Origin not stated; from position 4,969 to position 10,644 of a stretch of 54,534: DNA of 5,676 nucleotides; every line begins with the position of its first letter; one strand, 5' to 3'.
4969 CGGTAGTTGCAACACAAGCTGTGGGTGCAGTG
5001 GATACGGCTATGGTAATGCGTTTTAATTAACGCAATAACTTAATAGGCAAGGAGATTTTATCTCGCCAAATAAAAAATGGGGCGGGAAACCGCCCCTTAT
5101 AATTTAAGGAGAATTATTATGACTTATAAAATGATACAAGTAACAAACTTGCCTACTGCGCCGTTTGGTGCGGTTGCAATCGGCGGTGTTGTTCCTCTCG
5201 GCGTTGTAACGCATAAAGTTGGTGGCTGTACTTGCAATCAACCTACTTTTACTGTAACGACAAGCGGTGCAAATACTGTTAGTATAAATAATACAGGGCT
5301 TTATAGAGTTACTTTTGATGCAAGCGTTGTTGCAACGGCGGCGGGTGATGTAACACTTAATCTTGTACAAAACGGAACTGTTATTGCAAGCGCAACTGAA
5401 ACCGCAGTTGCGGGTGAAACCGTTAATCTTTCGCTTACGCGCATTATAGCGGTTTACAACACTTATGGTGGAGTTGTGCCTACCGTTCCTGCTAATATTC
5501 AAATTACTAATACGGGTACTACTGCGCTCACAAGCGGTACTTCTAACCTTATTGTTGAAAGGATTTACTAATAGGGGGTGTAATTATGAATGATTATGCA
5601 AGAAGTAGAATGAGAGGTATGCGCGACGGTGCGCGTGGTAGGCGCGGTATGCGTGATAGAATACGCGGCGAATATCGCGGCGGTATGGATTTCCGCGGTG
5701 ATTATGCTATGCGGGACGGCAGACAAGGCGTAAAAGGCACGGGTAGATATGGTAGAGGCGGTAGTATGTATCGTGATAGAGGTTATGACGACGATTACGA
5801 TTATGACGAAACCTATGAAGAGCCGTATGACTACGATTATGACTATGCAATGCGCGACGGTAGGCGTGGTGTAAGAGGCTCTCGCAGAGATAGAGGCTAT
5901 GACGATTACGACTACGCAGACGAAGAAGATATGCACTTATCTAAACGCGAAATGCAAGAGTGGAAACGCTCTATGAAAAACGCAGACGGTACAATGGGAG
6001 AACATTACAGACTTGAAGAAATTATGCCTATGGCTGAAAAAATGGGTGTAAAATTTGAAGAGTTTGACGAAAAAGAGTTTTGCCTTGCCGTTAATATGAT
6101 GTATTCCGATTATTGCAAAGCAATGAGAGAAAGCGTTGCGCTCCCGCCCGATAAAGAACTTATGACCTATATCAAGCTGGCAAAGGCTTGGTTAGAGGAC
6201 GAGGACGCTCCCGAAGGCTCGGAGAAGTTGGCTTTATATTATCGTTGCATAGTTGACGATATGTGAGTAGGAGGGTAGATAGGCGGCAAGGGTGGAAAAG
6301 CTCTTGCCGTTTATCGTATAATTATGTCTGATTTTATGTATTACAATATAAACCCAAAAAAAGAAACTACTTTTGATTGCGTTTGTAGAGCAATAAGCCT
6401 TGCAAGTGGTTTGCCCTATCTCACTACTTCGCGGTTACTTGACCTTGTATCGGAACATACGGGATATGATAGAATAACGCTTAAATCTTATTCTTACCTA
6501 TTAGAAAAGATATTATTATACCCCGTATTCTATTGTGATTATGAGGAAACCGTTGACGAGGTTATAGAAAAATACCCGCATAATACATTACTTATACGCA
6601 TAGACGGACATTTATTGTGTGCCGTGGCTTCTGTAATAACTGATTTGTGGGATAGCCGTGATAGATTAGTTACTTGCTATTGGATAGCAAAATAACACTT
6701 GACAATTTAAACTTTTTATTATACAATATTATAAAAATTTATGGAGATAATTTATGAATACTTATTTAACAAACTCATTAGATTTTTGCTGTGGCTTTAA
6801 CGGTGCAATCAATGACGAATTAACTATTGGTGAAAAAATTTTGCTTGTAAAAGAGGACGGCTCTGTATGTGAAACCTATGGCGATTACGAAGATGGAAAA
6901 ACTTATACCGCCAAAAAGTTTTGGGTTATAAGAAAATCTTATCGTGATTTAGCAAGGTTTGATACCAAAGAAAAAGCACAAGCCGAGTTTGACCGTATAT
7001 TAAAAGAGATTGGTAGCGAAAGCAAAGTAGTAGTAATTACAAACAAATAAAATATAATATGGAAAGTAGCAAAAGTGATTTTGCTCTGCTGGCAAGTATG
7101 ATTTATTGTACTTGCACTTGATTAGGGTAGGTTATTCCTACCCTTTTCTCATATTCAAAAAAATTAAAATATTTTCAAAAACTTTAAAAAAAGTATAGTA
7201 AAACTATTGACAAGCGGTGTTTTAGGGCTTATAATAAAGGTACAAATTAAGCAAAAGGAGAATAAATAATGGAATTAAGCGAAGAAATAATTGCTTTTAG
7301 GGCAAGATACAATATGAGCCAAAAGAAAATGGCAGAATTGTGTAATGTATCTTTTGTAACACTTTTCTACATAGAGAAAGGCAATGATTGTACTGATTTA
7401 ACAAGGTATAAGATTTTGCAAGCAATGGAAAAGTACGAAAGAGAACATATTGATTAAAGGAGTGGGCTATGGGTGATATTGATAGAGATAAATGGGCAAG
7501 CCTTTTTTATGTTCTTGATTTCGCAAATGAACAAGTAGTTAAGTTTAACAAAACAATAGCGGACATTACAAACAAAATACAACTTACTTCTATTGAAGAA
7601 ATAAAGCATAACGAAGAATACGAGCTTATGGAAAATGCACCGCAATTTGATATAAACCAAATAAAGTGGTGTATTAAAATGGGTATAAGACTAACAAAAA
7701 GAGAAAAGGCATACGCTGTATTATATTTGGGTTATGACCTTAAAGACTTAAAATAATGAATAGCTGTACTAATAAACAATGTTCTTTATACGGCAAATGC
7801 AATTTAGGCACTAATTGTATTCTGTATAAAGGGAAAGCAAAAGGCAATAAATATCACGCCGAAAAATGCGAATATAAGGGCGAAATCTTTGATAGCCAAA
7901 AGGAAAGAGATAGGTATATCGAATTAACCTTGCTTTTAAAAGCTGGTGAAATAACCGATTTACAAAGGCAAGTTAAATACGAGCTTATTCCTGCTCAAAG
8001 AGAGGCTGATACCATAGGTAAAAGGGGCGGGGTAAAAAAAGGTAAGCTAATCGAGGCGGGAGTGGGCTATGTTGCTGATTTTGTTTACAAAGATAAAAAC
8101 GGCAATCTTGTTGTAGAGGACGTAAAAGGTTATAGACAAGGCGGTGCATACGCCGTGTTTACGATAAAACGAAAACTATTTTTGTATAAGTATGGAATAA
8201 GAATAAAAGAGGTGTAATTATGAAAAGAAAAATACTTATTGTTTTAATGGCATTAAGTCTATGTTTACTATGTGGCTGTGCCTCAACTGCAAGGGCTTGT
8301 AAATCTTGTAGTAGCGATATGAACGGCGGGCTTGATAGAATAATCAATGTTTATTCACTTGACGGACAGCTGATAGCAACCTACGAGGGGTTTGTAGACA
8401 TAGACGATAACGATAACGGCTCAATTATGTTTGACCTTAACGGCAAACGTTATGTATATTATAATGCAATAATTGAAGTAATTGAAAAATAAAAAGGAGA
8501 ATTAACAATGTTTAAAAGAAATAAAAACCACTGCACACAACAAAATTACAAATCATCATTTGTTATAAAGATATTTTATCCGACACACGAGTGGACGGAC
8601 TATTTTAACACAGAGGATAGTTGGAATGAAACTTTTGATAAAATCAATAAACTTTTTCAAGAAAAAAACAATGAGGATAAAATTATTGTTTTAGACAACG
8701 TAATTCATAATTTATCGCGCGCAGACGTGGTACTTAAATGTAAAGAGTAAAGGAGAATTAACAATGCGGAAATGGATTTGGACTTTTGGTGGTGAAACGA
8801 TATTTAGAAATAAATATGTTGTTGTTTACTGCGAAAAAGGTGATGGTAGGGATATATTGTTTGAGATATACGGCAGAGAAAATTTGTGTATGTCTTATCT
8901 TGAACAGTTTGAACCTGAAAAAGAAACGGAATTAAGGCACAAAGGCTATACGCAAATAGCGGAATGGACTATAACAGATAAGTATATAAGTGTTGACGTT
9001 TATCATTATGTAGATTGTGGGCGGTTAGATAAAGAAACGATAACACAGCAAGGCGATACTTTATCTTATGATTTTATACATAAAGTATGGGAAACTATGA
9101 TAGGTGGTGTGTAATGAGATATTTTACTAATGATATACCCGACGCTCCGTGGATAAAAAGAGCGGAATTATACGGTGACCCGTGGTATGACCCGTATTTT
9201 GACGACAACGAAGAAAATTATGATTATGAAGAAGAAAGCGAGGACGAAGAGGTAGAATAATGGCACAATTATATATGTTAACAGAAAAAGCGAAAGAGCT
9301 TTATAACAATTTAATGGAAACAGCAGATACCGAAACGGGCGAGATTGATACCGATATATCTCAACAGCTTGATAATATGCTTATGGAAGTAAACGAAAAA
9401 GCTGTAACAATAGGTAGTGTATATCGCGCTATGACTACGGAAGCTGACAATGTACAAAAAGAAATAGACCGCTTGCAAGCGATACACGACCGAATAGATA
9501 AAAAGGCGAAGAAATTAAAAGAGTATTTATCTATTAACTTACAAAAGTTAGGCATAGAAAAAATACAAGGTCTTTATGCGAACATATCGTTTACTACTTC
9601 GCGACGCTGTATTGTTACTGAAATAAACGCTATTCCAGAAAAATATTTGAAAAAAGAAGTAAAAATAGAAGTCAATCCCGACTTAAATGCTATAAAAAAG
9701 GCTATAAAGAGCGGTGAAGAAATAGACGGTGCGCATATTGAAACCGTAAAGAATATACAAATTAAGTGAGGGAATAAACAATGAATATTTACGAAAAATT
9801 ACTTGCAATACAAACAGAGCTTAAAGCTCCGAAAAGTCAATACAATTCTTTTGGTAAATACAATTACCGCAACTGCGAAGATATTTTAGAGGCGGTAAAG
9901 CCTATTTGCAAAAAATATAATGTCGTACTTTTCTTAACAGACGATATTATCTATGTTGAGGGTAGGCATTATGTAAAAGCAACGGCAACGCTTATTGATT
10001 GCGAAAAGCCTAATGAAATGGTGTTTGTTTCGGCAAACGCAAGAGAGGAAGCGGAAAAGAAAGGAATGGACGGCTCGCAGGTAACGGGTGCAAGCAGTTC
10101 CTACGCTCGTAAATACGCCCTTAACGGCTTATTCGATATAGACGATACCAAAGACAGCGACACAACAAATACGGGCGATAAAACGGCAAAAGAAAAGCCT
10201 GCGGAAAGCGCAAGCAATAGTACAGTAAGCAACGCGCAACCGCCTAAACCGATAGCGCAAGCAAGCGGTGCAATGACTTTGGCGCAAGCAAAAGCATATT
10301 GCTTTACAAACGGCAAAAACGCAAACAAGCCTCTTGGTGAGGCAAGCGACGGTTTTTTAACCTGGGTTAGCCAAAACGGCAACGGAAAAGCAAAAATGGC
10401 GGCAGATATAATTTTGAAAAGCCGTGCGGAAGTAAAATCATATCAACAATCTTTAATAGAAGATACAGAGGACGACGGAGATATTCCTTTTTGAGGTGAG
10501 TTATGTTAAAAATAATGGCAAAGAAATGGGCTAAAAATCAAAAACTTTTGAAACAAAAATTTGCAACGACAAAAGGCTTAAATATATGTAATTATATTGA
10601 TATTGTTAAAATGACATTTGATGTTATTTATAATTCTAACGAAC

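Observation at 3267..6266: Five-gene cassette of low-complexity and surface-type proteins, including a BclA-CTD-like jelly-roll and a Cys-rich protein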

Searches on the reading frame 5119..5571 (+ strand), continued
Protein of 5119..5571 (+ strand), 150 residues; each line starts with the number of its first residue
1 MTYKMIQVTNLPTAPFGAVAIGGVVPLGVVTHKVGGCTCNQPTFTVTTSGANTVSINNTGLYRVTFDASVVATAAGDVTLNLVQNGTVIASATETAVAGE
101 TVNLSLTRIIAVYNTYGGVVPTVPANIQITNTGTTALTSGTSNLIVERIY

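Call 109: fold_search(model_id=the predicted structure, library=viral)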
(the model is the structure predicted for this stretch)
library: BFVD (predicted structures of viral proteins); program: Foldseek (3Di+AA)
matches with E <= 10: 1865; with E <= 0.001: 292
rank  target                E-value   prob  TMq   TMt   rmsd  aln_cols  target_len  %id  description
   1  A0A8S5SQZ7            1.4e-15  1.00  0.87  0.88   2.5       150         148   45  Uncharacterized protein [Phage sp. ctPjm15]
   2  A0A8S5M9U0            1.1e-10  1.00  0.76  0.82   3.3       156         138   26  Uncharacterized protein [Siphoviridae sp. ctv4j104]
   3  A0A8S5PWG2            1.6e-09  1.00  0.76  0.82   3.2       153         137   27  Uncharacterized protein [Myoviridae sp. ctWiL39]
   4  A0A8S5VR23            1.9e-09  1.00  0.69  0.76   5.3       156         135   22  (no name in the UniProt tables at hand)
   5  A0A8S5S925            5.1e-09  1.00  0.71  0.75   4.2       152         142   26  BclA protein [Phage sp. ctGns7]
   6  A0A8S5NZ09            7.3e-09  1.00  0.71  0.74   3.4       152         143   22  Uncharacterized protein [Siphoviridae sp. ctiMP24]
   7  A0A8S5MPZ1            2.9e-08  1.00  0.70  0.80   3.6       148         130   23  Uncharacterized protein [Podoviridae sp. ctoqT5]
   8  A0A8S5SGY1            4.0e-08  1.00  0.72  0.74   3.7       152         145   20  BclA protein [Siphoviridae sp. ctzyE57]
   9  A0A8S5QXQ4            1.1e-07  1.00  0.68  0.67   4.1       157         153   17  Uncharacterized protein [Siphoviridae sp. ct9lR64]
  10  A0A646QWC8            2.3e-07  1.00  0.66  0.54   4.0       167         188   12  Uncharacterized protein [Roseobacter phage CRP-5]
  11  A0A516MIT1            6.2e-07  1.00  0.65  0.28   4.6       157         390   18  (no name in the UniProt tables at hand)
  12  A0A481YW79            7.2e-07  1.00  0.65  0.13   4.2       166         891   16  Putative tail fiber protein [Marseillevirus LCMAC201]
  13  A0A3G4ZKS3            8.9e-07  1.00  0.72  0.79   2.8       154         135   11  Uncharacterized protein [Terrestrivirus sp.]
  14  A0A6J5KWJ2            9.3e-07  1.00  0.51  0.24   6.5       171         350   15  Uncharacterized protein [uncultured Caudovirales phage]
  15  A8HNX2                1.3e-06  1.00  0.60  0.30   4.7       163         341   13  (no name in the UniProt tables at hand)
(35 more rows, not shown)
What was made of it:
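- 5119..5571 (+): g4, 150 aa. Free-standing BclA-C/ExsF/C1q-TNF-like jelly roll with no collagen repeats. BFVD: small gut-phage proteins, two of them named 'BclA protein' (call 109).
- In BFVD they include tail-fibre, minor-tail, C1q-domain and fibritin-like proteins (call 109).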

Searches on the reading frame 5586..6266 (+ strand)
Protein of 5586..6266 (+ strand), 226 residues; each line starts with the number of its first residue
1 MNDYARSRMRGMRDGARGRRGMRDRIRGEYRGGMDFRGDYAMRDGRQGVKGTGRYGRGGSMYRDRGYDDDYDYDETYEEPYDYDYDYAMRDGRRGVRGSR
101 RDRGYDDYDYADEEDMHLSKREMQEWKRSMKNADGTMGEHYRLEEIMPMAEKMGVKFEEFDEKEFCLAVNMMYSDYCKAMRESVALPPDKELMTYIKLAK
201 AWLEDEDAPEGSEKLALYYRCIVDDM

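Call 3: search_protein_families(library=phrogs, proteins=[window:5586-6266:+], max_evalue=0.1)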
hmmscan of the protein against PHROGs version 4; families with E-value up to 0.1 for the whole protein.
window:5586-6266:+ (226 aa): 0 families

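Call 4: search_protein_families(library=pfam, proteins=[window:5586-6266:+], max_evalue=0.1)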
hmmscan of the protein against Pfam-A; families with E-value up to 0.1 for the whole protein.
window:5586-6266:+ (226 aa): 2 families
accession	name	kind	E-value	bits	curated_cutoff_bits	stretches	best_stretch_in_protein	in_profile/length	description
PF25223.1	DUF7841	-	5.2e-20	72.2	25.2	1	109-219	7-113/114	Domain of unknown function (DUF7841)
PF24704.1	DUF7667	-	0.016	15.8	27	1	140-173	5-38/76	Family of unknown function (DUF7667)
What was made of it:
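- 5910..6242 (+): g5 C-terminal DUF7841 domain. Pfam PF25223, 5.2e-20, 72 bits against a cut-off of 25, residues 109-219 (call 4).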

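Call 7: search_protein_families(library=ncbifam, proteins=[window:5586-6266:+], max_evalue=0.1)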
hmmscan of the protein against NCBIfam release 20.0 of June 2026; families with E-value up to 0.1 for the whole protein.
window:5586-6266:+ (226 aa): 0 families

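Call 29: search_dna_similar(query=window:5586-6266:+, collection=phages, mode=protein, max_rows=25, max_evalue=0.001)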
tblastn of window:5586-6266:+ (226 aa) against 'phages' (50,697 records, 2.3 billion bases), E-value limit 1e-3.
Records with a match: 26; places in all: 26; records where one place covers at least 80% of the query: 0.
Best place of each record, by identity: <60% 26.
By first word of the organism name: uncultured 16; Bacteriophage 10.
By host as written in the record: - 26.
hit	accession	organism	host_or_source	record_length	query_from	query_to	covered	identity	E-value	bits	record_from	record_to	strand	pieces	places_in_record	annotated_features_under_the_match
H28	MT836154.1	Bacteriophage sp.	human fecal samples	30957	116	224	48%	43.6%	4e-15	79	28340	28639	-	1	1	record has no annotation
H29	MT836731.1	Bacteriophage sp.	human fecal samples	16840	117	224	48%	44.0%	6e-15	79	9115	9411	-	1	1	record has no annotation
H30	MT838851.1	Bacteriophage sp.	human fecal samples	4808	118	223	47%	40.2%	4e-10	64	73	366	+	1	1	record has no annotation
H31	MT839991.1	Bacteriophage sp.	human fecal samples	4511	118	224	47%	38.3%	5e-12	70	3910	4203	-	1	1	record has no annotation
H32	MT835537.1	Bacteriophage sp.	human fecal samples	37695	118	223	47%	36.8%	9e-14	76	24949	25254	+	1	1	record has no annotation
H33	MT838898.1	Bacteriophage sp.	human fecal samples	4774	118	223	47%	36.4%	3e-12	71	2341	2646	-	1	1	record has no annotation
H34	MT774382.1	uncultured phage cr10_1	human feces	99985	130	225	42%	39.8%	1e-9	64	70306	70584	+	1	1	hypothetical protein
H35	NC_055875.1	uncultured phage cr10_1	human feces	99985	130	225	42%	39.8%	1e-9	64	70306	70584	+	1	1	hypothetical protein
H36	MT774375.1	uncultured phage cr50_1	human feces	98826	130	225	42%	39.8%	2e-9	63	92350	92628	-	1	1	hypothetical protein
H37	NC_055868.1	uncultured phage cr50_1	human feces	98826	130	225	42%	39.8%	2e-9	63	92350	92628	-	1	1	hypothetical protein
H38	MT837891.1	Bacteriophage sp.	human fecal samples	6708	125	223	44%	37.4%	3e-9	62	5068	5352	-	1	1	record has no annotation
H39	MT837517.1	Bacteriophage sp.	human fecal samples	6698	118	223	47%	34.0%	3e-12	71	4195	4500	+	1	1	record has no annotation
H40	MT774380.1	uncultured phage cr1_1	human feces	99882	130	225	42%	36.7%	2e-8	60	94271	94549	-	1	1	hypothetical protein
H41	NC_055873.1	uncultured phage cr1_1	human feces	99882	130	225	42%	36.7%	2e-8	60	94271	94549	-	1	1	hypothetical protein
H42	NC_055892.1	uncultured phage cr109_1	human feces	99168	117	225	48%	31.8%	3e-10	65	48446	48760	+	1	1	RNA polymerase sigma factor/ubiquitin-like protein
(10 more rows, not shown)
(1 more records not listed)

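Call 69: search_solved_structures(query=window:5586-6266:+, max_evalue=5)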
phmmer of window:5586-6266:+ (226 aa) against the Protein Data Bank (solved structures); distinct sequences matched with E-value up to 5: 7.
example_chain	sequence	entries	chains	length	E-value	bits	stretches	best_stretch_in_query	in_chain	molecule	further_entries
7brn_A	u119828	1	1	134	0.53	13.2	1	120-196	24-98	Autophagy-related protein 40,Autophagy-related protein 8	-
5jxc_A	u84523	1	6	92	0.61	13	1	97-134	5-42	Ras/Rap GTPase-activating protein SynGAP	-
2zpn_A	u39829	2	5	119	1.4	11.9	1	142-196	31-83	Autophagy-related protein 8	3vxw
3rui_B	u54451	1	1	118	1.5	11.7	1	142-196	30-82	Autophagy-related protein 8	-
2li5_A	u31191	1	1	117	1.7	11.5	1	142-196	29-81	Autophagy-related protein 8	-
4ttb_A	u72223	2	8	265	3.3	10.6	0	102-146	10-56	Iodotyrosine dehalogenase 1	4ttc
5yak_A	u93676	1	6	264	3.7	10.4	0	102-146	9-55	Iodotyrosine deiodinase 1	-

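Call 81: search_protein_families(library=padloc, proteins=[window:5586-6266:+], max_evalue=0.1)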
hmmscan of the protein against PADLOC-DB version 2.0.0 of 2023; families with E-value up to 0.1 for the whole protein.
window:5586-6266:+ (226 aa): 0 families

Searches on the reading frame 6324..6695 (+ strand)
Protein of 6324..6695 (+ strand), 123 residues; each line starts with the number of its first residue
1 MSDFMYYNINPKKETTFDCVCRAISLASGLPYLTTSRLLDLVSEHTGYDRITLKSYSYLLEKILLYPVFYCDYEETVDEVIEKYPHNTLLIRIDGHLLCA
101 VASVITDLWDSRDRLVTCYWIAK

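Call 8: search_protein_families(library=phrogs, proteins=[window:6324-6695:+], max_evalue=0.001)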
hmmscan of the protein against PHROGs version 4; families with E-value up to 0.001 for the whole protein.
window:6324-6695:+ (123 aa): 2 families
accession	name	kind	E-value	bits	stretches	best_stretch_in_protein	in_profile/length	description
phrog_3754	-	unknown function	1.8e-10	42.2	1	3-120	7-141/145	-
phrog_15863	-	unknown function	1.3e-05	25.7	1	4-117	3-115/312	-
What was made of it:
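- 6324..6695 (+): d1, 123 aa. A linked gene with a Cys...His...Asp pattern, possibly a small papain-like peptidase. It lies just after or just before the cassette in 82 loci. phrog_3754, 1.8e-10 (call 8).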

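Call 57: search_protein_families(library=pfam, proteins=[window:6324-6695:+], max_evalue=0.05)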
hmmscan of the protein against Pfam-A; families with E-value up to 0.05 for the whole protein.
window:6324-6695:+ (123 aa): 0 families

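Call 70: search_solved_structures(query=window:6324-6695:+, max_evalue=5)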
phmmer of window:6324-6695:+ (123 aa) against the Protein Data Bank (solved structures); distinct sequences matched with E-value up to 5: 7.
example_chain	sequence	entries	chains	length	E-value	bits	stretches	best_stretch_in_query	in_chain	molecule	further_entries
6qdv_J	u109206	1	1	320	0.12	15.8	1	26-98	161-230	Pleiotropic regulator 1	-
8aa9_A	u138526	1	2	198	0.16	15.4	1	31-122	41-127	Replication factor A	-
4yvd_A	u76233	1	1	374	0.21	15.1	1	27-98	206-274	Pleiotropic regulator 1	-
7dh6_A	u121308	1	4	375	0.21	15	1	27-98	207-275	Pleiotropic regulator 1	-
5xjc_T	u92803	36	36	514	0.47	13.9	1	27-98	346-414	Pleiotropic regulator 1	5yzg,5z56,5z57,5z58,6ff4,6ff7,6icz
5mqf_D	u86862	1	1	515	0.47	13.9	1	27-97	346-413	Pleiotropic regulator 1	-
6ifk_D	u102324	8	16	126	0.71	13.3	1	32-83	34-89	Type III-A CRISPR-associated protein Csm2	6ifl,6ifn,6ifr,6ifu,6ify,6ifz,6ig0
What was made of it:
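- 6324..6695 (+): No Pfam or PDB match (calls 57, 70).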

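Call 81: search_protein_families(library=padloc, proteins=[window:6324-6695:+], max_evalue=0.1)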
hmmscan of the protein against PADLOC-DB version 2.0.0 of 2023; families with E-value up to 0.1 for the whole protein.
window:6324-6695:+ (123 aa): 1 family
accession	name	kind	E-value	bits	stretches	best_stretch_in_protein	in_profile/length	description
PDLC02830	DpdD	-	0.019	11.4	1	89-120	486-517/692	DpdD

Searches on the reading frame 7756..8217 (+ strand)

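Call 8: search_protein_families(library=phrogs, proteins=[window:7756-8217:+], max_evalue=0.001)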
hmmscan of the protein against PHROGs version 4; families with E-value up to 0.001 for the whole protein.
window:7756-8217:+ (153 aa): 3 families
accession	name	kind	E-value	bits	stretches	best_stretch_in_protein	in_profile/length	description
phrog_190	-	DNA, RNA and nucleotide metabolism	1.5e-35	124.1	1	27-153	172-281/338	Holliday junction resolvase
phrog_32087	-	unknown function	1e-11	45.9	1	94-153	8-67/67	-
phrog_31719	-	unknown function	5.4e-05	24.1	1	32-80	3-51/65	-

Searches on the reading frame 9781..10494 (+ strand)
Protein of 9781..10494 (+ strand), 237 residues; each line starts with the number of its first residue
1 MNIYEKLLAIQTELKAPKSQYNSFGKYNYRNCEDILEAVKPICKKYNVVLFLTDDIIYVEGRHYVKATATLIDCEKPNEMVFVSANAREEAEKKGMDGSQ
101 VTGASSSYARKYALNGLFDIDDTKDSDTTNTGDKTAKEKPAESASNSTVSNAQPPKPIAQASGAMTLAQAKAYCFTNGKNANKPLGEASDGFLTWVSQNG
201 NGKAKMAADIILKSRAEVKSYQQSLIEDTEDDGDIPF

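Call 107: search_protein_families(library=pfam, proteins=[window:9781-10494:+], max_evalue=0.001)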
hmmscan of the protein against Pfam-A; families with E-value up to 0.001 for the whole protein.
window:9781-10494:+ (237 aa): 1 family
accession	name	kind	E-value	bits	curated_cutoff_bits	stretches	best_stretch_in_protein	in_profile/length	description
PF04404.17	ERF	-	2e-44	151.7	25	1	3-150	1-148/153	ERF superfamily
